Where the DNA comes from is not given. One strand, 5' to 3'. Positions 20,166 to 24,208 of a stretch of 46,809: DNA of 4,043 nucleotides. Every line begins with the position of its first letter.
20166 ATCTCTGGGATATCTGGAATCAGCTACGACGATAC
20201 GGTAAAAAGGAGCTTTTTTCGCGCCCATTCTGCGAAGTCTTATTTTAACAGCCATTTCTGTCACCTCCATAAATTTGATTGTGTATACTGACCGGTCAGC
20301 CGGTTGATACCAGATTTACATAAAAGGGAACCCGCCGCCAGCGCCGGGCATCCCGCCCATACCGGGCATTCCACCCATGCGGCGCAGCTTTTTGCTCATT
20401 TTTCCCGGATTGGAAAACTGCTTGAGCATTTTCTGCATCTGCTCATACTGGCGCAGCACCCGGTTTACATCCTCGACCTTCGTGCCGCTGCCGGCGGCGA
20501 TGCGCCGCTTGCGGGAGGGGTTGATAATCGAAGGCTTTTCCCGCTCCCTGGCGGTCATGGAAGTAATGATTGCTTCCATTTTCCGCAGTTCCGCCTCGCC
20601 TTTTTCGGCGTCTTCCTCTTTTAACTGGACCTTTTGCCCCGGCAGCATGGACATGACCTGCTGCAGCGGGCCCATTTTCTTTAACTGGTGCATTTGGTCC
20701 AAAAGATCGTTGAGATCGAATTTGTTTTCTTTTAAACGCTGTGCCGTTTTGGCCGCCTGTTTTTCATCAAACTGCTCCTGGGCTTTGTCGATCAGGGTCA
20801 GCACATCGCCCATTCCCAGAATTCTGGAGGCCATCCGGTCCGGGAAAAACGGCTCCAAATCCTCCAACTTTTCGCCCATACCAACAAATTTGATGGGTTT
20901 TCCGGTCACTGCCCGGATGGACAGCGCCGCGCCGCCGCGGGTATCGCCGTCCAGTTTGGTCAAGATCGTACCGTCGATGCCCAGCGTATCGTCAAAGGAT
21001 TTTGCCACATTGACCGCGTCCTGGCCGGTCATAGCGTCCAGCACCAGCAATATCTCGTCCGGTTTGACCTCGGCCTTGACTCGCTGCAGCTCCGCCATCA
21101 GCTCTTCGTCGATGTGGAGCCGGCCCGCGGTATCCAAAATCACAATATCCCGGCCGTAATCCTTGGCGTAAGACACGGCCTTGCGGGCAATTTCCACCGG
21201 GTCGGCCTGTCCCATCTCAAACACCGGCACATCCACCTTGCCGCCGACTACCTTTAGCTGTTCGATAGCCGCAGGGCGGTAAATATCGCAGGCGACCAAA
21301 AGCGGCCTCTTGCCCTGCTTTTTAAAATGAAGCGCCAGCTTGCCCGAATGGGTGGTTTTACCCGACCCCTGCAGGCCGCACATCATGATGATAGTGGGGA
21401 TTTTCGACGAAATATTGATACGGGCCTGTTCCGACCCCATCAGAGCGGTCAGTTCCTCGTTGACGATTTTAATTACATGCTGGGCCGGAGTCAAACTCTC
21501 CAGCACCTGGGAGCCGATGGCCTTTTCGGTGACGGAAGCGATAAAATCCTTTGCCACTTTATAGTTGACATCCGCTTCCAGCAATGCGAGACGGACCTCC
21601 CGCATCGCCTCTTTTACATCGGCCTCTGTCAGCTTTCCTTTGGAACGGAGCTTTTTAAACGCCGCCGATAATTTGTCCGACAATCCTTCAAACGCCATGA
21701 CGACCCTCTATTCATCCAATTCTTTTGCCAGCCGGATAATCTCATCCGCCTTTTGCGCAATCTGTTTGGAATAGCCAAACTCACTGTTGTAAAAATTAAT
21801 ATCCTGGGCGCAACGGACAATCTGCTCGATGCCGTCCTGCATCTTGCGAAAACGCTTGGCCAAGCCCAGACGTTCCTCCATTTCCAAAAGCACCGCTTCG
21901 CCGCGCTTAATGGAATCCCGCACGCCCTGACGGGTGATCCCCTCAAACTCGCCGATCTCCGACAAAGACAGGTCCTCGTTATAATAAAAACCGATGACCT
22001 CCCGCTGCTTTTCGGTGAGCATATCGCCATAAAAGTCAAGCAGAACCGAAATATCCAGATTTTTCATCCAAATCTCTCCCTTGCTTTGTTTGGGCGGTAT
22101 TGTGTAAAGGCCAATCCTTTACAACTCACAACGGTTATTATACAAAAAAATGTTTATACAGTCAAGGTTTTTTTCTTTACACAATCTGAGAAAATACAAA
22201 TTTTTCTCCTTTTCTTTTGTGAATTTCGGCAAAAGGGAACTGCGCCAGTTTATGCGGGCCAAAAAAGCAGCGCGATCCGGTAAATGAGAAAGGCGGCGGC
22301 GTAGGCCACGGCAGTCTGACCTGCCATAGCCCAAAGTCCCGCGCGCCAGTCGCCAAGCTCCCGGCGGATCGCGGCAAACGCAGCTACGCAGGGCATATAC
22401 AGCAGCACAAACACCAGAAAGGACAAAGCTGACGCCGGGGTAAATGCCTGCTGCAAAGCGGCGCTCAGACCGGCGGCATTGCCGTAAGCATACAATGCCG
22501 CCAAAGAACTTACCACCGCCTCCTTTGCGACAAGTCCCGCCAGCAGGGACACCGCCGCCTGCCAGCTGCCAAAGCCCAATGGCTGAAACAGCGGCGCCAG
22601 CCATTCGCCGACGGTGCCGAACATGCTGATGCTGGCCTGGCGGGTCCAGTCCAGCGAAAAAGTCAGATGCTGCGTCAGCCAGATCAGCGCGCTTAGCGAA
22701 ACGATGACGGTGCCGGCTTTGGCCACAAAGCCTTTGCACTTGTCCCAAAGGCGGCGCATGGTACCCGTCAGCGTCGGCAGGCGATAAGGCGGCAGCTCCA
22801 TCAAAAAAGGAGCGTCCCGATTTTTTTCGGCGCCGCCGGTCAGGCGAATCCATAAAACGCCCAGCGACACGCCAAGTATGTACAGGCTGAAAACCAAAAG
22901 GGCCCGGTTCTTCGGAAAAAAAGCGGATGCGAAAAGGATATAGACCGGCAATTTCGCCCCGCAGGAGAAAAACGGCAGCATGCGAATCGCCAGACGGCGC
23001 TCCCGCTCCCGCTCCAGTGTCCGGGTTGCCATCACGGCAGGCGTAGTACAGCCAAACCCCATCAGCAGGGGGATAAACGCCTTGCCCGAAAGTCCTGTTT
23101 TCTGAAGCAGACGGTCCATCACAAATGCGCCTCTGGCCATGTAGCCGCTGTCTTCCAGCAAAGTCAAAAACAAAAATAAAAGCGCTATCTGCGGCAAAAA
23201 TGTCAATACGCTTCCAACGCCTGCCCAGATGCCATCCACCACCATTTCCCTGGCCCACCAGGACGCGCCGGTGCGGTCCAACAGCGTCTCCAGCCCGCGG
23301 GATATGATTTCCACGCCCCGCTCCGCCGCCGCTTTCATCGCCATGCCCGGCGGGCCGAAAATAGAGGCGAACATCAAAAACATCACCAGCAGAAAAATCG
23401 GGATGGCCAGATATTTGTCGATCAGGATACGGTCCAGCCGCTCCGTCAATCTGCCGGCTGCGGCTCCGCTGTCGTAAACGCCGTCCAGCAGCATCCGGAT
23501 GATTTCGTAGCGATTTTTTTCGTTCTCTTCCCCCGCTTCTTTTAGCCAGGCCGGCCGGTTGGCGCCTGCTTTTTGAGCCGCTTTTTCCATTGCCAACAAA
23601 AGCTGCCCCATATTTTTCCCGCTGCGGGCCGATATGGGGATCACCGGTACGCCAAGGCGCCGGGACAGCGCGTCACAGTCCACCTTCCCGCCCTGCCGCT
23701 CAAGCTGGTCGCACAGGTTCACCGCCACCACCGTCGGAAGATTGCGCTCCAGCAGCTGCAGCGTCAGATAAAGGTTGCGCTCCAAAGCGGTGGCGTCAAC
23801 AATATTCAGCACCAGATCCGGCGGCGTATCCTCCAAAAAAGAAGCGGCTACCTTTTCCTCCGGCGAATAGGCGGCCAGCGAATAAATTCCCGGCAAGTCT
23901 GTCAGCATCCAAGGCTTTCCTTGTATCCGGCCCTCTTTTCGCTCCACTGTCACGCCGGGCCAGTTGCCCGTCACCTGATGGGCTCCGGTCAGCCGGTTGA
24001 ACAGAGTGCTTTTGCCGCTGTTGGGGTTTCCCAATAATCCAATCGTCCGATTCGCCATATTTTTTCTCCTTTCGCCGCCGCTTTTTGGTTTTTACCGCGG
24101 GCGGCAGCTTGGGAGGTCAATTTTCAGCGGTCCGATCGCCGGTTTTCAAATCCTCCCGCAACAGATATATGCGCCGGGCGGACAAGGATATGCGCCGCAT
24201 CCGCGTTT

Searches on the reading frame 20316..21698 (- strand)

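Call 39: search_protein_families(library=pfam, proteins=[window:20316-21698:-], max_evalue=0.00001)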
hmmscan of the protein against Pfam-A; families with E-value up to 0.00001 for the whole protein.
window:20316-21698:- (460 aa): 3 families
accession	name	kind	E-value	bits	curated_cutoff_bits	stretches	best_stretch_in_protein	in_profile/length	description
PF00448.28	SRP54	-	1.4e-77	260.2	22.7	1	101-295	1-196/196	SRP54-type protein, GTPase domain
PF02978.25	SRP_SPB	-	5.8e-36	123.2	27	1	326-425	1-91/91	Signal peptide binding domain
PF02881.24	SRP54_N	-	3.1e-24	85.4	22.4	1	6-83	1-75/75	SRP54-type protein, helical bundle domain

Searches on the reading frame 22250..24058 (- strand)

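Call 39: search_protein_families(library=pfam, proteins=[window:22250-24058:-], max_evalue=0.00001)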
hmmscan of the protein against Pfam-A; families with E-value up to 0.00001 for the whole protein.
window:22250-24058:- (602 aa): 5 families
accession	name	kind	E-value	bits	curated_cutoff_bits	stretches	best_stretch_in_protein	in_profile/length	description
PF02421.24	FeoB_N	-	2.7e-59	199.6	27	1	5-154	2-153/156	Ferrous iron transport protein B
PF07670.19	Gate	-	5.4e-40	136.5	29.6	2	284-379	1-103/104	Nucleoside recognition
PF01926.29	MMR_HSR1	-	8.6e-21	74.6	21.9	1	5-114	1-112/113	50S ribosome-binding GTPase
PF07664.17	FeoB_C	-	5.5e-12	45.7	26.6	1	389-440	1-54/54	Ferrous iron transport protein B C terminus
PF00009.33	GTP_EFTU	-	6.5e-06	26.3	26.5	0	96-161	111-186/188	Elongation factor Tu GTP binding domain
